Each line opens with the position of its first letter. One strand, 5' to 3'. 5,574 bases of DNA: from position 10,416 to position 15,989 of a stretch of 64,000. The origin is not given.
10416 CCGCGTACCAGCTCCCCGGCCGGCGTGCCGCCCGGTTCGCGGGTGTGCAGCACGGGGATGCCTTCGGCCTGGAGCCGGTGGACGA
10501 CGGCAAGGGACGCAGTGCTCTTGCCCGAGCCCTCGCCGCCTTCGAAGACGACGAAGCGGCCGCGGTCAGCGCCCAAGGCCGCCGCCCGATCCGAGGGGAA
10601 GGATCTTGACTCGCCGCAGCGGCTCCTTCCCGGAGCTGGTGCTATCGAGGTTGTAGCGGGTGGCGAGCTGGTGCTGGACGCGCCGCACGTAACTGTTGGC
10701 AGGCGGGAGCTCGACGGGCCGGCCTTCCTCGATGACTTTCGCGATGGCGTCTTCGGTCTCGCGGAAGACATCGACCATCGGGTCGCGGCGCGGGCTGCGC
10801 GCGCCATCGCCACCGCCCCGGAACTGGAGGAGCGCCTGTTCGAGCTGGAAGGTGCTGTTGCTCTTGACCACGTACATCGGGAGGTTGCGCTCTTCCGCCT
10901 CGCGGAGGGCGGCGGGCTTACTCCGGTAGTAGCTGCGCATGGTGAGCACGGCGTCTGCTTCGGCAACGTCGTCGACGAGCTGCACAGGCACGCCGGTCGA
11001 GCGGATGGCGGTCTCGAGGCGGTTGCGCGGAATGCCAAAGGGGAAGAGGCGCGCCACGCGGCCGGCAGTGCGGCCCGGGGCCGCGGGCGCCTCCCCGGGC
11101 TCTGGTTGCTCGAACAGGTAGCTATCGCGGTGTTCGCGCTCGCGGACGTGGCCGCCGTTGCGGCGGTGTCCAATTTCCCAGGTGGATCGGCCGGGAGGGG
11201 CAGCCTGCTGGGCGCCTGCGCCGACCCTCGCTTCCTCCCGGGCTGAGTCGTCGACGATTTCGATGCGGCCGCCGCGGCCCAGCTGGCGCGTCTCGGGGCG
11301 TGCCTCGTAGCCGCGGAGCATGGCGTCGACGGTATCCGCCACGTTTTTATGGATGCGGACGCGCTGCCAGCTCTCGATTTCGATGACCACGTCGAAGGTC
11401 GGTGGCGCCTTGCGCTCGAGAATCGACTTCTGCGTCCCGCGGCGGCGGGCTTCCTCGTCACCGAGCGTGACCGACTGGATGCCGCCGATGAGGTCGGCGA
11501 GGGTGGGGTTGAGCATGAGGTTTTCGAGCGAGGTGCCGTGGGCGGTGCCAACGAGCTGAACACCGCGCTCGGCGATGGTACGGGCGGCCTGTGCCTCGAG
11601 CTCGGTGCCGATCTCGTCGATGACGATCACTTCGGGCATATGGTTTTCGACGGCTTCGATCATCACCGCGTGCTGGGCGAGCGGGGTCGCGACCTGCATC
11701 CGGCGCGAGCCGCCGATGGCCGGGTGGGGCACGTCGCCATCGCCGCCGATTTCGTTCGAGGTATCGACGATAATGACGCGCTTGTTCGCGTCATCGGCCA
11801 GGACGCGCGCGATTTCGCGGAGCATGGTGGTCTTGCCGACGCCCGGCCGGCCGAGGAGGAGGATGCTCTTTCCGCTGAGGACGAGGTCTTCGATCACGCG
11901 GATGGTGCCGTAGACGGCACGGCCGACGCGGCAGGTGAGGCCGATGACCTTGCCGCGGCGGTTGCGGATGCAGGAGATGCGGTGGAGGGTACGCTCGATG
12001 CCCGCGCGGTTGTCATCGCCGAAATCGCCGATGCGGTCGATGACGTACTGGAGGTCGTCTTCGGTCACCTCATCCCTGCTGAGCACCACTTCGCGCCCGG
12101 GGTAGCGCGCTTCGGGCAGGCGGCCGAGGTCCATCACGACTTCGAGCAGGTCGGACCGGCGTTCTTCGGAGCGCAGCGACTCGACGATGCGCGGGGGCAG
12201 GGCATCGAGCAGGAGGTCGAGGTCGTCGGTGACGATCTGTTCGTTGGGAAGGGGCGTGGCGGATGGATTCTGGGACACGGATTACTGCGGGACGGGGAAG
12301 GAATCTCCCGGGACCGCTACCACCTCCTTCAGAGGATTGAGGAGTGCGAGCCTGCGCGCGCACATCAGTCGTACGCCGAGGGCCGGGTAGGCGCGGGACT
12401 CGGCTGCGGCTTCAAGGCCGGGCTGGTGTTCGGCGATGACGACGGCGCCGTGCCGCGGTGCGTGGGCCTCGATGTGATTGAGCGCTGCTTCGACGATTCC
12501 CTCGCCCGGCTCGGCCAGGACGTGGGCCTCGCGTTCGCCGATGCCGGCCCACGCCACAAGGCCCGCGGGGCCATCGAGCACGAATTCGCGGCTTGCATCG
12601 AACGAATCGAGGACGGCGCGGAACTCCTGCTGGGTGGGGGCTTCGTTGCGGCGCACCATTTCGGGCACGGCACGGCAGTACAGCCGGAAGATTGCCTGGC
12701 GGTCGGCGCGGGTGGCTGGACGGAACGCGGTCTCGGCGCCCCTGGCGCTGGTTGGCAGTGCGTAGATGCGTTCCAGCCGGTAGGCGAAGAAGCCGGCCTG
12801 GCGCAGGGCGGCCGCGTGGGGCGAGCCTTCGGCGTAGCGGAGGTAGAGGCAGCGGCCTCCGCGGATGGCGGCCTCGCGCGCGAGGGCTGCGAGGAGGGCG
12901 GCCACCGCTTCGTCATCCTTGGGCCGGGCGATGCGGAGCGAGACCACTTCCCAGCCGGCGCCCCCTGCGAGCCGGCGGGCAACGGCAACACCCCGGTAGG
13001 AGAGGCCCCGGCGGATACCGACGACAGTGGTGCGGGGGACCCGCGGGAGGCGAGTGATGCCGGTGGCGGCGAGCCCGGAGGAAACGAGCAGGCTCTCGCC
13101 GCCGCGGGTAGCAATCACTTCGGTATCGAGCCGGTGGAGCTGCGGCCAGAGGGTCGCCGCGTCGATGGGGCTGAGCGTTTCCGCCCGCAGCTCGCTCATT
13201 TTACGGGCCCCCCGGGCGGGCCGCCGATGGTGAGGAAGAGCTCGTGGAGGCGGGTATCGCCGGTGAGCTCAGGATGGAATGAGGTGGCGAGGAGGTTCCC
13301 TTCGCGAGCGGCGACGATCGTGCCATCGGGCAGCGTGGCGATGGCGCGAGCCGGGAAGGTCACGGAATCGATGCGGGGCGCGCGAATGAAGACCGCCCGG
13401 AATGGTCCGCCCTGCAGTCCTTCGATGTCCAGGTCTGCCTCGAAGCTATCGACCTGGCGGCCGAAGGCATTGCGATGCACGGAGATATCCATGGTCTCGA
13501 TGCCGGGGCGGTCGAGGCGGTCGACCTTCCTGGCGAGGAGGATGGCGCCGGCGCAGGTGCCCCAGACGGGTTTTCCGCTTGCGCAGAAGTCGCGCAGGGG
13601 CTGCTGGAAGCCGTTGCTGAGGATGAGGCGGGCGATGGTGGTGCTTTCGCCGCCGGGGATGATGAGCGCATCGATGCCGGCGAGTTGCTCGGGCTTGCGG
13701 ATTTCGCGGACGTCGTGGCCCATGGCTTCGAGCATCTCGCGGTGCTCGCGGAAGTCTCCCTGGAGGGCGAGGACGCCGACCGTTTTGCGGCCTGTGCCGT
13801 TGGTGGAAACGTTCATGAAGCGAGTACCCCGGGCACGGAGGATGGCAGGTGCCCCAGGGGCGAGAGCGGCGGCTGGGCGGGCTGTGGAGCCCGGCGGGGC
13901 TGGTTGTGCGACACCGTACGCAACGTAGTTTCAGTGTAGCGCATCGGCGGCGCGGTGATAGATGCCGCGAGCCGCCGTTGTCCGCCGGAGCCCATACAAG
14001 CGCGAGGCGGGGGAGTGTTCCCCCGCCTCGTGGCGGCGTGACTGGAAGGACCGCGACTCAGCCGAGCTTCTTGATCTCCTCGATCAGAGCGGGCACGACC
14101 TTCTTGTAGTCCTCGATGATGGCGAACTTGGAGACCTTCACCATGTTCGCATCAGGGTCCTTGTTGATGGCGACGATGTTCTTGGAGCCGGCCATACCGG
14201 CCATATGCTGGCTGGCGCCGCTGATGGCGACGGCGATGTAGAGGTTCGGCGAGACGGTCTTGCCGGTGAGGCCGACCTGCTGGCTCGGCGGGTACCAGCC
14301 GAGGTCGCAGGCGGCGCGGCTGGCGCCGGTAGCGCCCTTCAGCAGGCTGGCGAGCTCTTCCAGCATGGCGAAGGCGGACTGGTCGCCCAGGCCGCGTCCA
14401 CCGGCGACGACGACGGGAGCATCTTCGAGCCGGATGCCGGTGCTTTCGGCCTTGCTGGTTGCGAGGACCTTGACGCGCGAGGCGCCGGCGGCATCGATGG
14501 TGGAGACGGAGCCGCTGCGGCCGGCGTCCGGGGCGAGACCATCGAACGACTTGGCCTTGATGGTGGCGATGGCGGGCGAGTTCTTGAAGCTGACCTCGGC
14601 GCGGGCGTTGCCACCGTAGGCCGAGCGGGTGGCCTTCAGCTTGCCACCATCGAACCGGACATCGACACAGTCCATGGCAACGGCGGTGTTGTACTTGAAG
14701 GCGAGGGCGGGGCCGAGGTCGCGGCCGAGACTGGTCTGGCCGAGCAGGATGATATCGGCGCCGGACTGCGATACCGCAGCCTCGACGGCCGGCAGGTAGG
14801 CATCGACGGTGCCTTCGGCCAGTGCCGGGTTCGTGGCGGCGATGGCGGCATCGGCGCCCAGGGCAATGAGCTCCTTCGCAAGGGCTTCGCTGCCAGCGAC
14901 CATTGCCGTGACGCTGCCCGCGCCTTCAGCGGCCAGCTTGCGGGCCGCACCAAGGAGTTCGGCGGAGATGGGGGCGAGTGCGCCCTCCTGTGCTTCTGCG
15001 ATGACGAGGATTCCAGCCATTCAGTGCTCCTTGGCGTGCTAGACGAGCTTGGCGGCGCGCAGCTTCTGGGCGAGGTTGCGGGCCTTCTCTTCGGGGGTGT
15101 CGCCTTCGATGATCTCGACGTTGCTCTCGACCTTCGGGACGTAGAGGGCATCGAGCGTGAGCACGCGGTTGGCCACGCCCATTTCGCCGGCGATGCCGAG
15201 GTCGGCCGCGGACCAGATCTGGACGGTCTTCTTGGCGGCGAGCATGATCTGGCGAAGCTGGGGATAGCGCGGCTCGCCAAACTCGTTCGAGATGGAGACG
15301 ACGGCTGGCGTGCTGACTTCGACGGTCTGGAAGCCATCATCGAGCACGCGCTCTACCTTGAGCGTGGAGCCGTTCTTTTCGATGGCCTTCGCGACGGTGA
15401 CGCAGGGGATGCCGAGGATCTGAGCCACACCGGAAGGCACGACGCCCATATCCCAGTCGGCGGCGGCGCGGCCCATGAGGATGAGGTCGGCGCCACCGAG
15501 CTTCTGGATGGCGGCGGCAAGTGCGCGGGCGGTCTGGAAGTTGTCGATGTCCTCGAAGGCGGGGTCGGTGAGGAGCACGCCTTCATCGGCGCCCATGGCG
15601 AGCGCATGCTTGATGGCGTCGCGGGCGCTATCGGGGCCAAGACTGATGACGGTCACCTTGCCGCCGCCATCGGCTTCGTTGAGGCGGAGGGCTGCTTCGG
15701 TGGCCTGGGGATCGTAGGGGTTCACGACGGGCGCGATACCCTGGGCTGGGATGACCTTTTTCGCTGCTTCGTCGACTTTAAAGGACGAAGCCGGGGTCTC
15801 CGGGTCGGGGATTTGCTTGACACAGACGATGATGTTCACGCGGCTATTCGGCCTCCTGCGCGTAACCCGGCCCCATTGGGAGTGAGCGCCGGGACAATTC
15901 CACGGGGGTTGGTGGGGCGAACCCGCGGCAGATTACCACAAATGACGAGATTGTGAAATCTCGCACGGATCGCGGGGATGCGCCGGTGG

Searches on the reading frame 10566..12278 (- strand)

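Call 32: search_protein_families(library=pfam, proteins=[window:10566-12278:-], max_evalue=0.0001)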
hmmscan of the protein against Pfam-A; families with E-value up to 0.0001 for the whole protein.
window:10566-12278:- (570 aa): 6 families
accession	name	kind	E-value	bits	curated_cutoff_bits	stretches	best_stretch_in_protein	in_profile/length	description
PF25516.1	PTPase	-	3.5e-26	91.4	27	1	410-484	2-76/79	Phosphotyrosine protein phosphatase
PF01424.28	R3H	-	6.9e-14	52.1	26.8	1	509-560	8-59/60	R3H domain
PF19568.5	Spore_III_AA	-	9.1e-13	48.4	27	1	137-265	145-276/306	Sporulation stage III, protein AA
PF03266.21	NTPase_1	-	1.3e-06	28.8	23.9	0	139-163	2-26/168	NTPase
PF00004.35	AAA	-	6.3e-06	27.1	21.2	1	139-226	1-69/131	ATPase family associated with various cellular activities (AAA)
PF13604.12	AAA_30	-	4.2e-05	23.8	27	0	128-233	9-107/191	AAA domain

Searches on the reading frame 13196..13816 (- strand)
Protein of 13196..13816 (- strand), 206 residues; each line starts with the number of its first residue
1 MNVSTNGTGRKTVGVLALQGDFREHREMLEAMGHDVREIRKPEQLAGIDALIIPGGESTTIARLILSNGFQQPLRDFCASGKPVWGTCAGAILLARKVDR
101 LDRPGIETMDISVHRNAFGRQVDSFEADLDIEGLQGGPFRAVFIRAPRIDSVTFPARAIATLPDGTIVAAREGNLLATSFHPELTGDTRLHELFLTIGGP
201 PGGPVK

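Call 32: search_protein_families(library=pfam, proteins=[window:13196-13816:-], max_evalue=0.0001)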
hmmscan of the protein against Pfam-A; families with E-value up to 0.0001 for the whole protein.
window:13196-13816:- (206 aa): 3 families
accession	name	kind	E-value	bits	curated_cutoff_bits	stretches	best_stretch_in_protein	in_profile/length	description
PF01174.25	SNO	-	1.8e-60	204.5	27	1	15-195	1-183/188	SNO glutamine amidotransferase family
PF07685.20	GATase_3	-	1.7e-10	41.3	27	1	28-113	18-115/196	CobB/CobQ-like glutamine amidotransferase domain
PF03575.23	Peptidase_S51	-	4.4e-06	26.9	23.9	1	29-100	66-135/206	Peptidase family S51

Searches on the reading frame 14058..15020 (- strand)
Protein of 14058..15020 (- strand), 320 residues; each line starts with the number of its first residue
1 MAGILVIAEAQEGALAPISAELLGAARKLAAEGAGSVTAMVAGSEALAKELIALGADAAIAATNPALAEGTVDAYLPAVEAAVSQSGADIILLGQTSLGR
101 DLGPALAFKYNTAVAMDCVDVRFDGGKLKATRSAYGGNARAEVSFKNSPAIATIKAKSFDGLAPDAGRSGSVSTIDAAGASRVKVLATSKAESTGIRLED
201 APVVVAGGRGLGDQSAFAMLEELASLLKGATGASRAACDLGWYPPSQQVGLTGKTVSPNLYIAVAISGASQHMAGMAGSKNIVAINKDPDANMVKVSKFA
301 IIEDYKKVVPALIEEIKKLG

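Call 32: search_protein_families(library=pfam, proteins=[window:14058-15020:-], max_evalue=0.0001)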
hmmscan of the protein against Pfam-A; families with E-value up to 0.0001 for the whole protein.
window:14058-15020:- (320 aa): 2 families
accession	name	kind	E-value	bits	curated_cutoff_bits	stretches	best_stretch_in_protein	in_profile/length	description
PF01012.27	ETF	-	7.8e-43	146.8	26.7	1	4-178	1-179/181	Electron transfer flavoprotein domain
PF00766.25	ETF_alpha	-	5.2e-33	113.3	27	1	198-276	2-80/81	Electron transfer flavoprotein FAD-binding domain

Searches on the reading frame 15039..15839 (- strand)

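Call 32: search_protein_families(library=pfam, proteins=[window:15039-15839:-], max_evalue=0.0001)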
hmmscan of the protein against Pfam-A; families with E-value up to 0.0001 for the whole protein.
window:15039-15839:- (266 aa): 1 family
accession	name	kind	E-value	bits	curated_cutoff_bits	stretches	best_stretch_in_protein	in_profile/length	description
PF01012.27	ETF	-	2.6e-38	132.1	26.7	1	35-213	9-180/181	Electron transfer flavoprotein domain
